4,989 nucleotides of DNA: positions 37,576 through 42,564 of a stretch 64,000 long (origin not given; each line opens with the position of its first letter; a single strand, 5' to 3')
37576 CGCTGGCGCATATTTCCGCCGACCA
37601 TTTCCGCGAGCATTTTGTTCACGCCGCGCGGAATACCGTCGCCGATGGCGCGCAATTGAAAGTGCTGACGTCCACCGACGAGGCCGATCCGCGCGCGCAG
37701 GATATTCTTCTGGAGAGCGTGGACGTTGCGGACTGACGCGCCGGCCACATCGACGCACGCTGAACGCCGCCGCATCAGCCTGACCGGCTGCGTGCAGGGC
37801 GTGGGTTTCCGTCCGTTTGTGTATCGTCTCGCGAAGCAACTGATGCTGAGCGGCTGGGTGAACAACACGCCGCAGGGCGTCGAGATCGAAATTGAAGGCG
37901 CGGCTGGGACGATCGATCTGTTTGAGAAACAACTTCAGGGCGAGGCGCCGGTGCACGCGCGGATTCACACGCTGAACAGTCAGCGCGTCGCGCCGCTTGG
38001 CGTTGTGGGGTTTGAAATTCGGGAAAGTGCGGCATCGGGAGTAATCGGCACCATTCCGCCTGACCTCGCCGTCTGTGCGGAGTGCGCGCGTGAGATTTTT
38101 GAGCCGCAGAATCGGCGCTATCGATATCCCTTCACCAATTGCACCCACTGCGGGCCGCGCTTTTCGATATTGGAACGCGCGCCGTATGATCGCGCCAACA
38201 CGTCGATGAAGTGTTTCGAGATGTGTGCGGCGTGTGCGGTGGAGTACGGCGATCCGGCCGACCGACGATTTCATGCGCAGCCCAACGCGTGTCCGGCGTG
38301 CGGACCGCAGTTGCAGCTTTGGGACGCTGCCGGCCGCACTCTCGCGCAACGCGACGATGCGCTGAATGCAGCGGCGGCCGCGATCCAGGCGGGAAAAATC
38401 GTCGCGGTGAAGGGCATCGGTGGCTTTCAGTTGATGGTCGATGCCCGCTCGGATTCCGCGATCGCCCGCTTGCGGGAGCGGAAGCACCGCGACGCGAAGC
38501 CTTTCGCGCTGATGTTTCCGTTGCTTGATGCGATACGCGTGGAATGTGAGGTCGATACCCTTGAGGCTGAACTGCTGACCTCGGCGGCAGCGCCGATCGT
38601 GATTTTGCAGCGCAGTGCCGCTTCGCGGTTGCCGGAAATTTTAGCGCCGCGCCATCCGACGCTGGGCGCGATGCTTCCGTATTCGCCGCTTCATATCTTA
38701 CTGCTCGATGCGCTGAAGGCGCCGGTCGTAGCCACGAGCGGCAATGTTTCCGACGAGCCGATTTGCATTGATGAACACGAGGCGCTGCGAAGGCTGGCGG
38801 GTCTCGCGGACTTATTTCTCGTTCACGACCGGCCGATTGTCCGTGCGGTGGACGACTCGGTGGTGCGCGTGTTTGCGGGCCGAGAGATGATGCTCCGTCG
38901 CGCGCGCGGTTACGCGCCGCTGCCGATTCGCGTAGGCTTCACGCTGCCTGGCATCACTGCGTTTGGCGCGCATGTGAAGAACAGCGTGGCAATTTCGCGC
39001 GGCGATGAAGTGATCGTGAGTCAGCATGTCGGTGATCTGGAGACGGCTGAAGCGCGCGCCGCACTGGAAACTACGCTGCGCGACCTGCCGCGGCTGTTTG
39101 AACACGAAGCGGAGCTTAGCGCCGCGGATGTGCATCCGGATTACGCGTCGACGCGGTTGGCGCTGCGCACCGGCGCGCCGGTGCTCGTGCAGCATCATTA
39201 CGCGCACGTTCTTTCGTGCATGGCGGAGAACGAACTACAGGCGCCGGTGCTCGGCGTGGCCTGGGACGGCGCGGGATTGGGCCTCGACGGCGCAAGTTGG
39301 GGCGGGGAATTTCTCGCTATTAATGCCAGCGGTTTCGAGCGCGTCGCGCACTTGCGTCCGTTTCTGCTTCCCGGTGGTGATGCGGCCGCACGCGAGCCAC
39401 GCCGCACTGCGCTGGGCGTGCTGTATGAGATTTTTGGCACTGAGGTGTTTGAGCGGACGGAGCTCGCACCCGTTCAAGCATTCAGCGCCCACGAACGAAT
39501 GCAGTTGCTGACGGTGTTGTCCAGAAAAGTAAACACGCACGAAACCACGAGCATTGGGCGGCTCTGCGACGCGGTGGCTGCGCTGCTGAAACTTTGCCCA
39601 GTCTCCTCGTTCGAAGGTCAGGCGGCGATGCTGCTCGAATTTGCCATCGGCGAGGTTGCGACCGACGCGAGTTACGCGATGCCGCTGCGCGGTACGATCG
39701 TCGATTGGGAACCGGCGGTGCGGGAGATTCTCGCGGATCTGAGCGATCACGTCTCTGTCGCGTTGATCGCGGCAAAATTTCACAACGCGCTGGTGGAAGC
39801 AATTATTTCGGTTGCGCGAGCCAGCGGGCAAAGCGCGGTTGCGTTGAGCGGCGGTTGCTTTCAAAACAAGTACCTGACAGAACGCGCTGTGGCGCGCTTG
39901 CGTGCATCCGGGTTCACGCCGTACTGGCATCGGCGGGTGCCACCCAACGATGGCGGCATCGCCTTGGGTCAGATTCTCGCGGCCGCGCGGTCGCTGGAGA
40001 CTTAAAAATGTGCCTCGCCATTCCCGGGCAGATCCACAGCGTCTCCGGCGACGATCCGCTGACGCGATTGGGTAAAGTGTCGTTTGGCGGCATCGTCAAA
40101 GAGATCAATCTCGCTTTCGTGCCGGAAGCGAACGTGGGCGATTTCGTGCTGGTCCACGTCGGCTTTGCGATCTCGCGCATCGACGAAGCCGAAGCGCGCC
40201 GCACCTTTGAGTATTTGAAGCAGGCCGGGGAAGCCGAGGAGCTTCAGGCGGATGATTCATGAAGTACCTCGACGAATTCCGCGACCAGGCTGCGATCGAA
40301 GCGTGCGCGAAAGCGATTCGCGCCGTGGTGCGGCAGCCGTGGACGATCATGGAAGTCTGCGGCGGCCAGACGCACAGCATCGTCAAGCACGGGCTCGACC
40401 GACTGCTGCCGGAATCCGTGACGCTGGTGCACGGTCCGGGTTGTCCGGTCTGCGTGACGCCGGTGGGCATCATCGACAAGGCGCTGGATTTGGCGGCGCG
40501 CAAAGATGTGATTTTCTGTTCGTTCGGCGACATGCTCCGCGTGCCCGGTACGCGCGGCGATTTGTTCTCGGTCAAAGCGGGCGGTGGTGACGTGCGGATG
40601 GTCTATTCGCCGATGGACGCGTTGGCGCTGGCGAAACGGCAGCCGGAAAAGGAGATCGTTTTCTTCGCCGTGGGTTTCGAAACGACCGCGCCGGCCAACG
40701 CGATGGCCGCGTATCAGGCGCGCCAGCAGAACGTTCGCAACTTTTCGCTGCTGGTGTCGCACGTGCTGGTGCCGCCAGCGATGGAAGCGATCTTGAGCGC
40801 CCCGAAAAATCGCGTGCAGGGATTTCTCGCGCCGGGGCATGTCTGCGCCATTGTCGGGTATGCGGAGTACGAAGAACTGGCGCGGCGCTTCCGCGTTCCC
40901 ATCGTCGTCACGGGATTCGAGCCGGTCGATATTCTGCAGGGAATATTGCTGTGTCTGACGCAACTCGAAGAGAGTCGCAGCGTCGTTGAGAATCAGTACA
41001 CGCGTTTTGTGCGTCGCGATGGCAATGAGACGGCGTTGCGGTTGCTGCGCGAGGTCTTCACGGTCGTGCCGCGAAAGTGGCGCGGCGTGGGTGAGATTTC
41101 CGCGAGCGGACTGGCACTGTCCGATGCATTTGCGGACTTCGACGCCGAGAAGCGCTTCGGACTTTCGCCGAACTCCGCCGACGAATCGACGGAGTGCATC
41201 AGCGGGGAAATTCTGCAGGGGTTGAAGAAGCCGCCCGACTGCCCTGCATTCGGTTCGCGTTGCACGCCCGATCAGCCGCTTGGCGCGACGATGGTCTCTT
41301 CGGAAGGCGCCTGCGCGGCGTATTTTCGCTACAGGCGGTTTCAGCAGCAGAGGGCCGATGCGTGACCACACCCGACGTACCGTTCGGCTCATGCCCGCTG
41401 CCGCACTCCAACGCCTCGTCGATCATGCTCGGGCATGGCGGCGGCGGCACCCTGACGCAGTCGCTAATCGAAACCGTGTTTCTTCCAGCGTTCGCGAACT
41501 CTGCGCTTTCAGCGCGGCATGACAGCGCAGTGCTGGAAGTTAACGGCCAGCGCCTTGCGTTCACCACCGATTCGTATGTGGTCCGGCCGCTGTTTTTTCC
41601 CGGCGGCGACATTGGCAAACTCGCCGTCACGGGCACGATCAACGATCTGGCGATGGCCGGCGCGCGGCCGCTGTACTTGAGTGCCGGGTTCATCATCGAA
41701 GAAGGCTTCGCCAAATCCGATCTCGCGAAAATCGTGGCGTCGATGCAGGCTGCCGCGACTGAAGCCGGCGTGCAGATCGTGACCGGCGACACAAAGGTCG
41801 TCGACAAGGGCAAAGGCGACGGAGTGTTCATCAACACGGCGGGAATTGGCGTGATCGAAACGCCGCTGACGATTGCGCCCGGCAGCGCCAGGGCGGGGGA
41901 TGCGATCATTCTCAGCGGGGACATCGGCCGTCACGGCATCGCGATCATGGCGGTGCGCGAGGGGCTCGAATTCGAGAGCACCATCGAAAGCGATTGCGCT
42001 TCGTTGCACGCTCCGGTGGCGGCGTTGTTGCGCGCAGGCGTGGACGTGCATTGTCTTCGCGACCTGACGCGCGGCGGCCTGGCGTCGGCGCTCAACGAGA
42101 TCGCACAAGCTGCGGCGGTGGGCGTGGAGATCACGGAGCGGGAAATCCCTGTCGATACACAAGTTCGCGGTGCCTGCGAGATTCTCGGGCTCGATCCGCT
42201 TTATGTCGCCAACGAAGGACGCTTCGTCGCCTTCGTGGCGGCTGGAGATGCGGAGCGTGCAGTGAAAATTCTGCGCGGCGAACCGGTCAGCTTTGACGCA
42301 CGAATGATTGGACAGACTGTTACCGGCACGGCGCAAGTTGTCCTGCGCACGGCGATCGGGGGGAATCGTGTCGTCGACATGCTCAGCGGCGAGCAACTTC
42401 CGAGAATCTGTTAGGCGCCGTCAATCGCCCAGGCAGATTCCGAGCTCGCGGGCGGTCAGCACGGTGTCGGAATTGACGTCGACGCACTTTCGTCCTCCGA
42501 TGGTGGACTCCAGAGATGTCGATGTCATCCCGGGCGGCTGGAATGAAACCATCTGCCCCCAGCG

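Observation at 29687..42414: Group-3b-type [NiFe]-hydrogenase operon with a stand-alone cNMP-binding protein and a Pat-type acyl-CoA-synthetase/GNAT fusion embedded between the structural and maturation genes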

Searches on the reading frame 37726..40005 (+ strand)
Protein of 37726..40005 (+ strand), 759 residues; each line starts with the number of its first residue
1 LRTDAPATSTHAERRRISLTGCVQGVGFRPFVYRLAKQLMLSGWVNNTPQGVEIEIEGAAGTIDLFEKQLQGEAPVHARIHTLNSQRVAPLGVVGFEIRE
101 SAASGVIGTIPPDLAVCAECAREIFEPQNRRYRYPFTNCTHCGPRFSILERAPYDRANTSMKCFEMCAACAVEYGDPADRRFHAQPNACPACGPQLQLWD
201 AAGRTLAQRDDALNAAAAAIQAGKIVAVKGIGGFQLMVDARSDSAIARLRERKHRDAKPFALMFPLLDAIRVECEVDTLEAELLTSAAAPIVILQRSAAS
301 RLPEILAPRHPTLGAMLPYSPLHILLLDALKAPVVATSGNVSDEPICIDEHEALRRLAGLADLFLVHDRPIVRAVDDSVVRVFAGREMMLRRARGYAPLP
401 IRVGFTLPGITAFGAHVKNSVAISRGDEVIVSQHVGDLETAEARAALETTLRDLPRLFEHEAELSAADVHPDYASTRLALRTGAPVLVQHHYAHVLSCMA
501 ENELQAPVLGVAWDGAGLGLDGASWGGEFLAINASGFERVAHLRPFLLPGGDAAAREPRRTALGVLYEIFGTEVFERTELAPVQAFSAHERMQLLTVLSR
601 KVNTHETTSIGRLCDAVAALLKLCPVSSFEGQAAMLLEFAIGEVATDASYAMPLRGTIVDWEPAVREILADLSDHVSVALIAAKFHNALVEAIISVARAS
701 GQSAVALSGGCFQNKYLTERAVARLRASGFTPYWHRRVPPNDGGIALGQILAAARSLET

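Call 5: search_protein_families(library=pfam, proteins=[window:37726-40005:+], max_evalue=0.01)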
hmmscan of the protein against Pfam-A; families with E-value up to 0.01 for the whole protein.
window:37726-40005:+ (759 aa): 5 families
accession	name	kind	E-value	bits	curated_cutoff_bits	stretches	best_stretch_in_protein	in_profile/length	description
PF22521.2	HypF_C_2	-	2.8e-78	263.4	27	1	510-749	1-241/241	Carbamoyltransferase, Kae1-like Domain, second subdomain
PF01300.24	Sua5_yciO_yrdC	-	2.8e-43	147.9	25.1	1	219-392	2-177/178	Telomere recombination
PF07503.17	zf-HYPF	-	6.6e-33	112.7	23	2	116-148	1-33/34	HypF finger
PF17788.7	HypF_C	-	7.3e-28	97.6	23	1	409-501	5-99/99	HypF Kae1-like domain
PF00708.24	Acylphosphatase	-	1.3e-19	70.7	22.5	1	17-98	3-85/85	Acylphosphatase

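Call 6: search_protein_families(library=ncbifam, proteins=[window:37726-40005:+], max_evalue=0.01)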
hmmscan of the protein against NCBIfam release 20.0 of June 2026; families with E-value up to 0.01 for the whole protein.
window:37726-40005:+ (759 aa): 29 families (the best 25 are shown)
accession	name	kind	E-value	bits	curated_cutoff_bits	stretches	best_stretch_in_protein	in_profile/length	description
TIGR00143.1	hypF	equivalog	3.9e-239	795.7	466.1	1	17-753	1-740/741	carbamoyltransferase HypF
TIGR00057.1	TIGR00057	equivalog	4.9e-15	55.3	123.2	1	208-393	6-191/202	L-threonylcarbamoyladenylate synthase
NF011017.0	PRK14445.1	equivalog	1.6e-13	50.8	97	1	14-80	5-71/92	acylphosphatase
NF011023.0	PRK14452.1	equivalog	4.5e-11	42.8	113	1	8-99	15-106/107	acylphosphatase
NF011007.0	PRK14433.1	equivalog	1.2e-09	38.2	100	1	19-98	8-87/88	acylphosphatase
NF010995.0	PRK14420.1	equivalog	3.1e-09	37.2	110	1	14-73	3-63/91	acylphosphatase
NF011019.0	PRK14448.1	equivalog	1.7e-08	34.5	100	1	14-86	3-75/90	acylphosphatase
NF011010.0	PRK14436.1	equivalog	1.9e-08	34.5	117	1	14-98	5-89/91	acylphosphatase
NF011009.0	PRK14435.1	equivalog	3e-08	33.7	119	1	16-98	5-87/90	acylphosphatase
NF010998.0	PRK14424.1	equivalog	3.9e-08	33.4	100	1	11-87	9-85/98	acylphosphatase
NF011013.0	PRK14441.1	equivalog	4.4e-08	33.1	114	1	14-99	6-92/93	acylphosphatase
NF011002.0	PRK14428.1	equivalog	5.3e-08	32.8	120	1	11-70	6-66/97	acylphosphatase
NF011014.0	PRK14442.1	equivalog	6.3e-08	33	98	1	19-99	10-90/91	acylphosphatase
NF010996.0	PRK14421.1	equivalog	7.4e-08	32.4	98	1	15-89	6-80/99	acylphosphatase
NF011001.0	PRK14427.1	equivalog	4.2e-07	30.2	100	1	7-73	11-78/105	acylphosphatase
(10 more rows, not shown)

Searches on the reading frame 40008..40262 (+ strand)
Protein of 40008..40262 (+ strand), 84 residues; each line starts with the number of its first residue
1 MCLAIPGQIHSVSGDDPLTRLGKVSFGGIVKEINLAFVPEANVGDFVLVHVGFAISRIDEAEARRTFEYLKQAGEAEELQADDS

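Call 5: search_protein_families(library=pfam, proteins=[window:40008-40262:+], max_evalue=0.01)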
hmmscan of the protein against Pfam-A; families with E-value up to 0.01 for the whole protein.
window:40008-40262:+ (84 aa): 1 family
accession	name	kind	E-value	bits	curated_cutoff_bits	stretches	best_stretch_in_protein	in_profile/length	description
PF01455.23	HupF_HypC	-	3.4e-26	91.6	28.5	1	1-70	1-65/65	HupF/HypC family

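Call 6: search_protein_families(library=ncbifam, proteins=[window:40008-40262:+], max_evalue=0.01)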
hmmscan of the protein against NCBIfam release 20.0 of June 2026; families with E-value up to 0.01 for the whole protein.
window:40008-40262:+ (84 aa): 3 families
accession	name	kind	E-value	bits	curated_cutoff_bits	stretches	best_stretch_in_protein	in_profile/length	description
TIGR00074.1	hypC_hupF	subfamily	7e-23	80.3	48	1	1-78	1-73/80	HypC/HybG/HupF family hydrogenase formation chaperone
NF007721.0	PRK10413.1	equivalog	5.6e-16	58.3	115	1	1-73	1-75/87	hydrogenase maturation factor HybG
NF007712.0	PRK10409.1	equivalog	7.2e-14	51.8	136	1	1-75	1-76/90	HypC/HybG/HupF family hydrogenase formation chaperone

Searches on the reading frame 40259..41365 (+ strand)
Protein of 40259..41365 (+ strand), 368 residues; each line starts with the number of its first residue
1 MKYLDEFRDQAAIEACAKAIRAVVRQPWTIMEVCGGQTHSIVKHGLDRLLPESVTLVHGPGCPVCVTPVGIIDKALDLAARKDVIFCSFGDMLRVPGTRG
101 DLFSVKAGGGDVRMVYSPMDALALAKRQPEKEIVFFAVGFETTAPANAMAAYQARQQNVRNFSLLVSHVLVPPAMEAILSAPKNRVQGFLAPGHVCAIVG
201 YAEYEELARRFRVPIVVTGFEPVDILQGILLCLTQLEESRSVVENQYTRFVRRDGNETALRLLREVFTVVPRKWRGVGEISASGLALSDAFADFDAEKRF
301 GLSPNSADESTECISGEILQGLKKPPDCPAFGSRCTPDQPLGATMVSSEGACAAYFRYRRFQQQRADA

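Call 8: search_protein_families(library=pfam, proteins=[window:40259-41365:+], max_evalue=0.001)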
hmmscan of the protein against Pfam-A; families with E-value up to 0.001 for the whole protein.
window:40259-41365:+ (368 aa): 1 family
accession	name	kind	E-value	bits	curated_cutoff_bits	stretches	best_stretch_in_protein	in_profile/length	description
PF01924.21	HypD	-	1.2e-151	505.3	25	1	13-359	3-351/351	Hydrogenase formation hypA family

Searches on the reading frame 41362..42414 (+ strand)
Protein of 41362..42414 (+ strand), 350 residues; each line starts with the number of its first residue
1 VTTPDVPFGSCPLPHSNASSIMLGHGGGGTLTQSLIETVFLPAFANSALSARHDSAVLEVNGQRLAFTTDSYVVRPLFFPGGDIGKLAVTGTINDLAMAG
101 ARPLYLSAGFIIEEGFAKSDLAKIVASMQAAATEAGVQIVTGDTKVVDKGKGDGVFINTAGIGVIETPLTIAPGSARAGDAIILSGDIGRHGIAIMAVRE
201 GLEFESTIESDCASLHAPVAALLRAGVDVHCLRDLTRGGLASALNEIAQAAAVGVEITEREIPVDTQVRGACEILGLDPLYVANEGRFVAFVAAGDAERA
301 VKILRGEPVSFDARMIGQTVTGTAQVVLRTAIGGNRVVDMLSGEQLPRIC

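Call 8: search_protein_families(library=pfam, proteins=[window:41362-42414:+], max_evalue=0.001)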
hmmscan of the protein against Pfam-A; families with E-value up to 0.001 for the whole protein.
window:41362-42414:+ (350 aa): 2 families
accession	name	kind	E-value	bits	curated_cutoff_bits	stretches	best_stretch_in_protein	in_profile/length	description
PF02769.27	AIRS_C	-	1.5e-28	100.4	23.1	1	177-323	1-149/156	AIR synthase related protein, C-terminal domain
PF00586.29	AIRS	-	5.5e-25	88.4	24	1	53-165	2-112/112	AIR synthase related protein, N-terminal domain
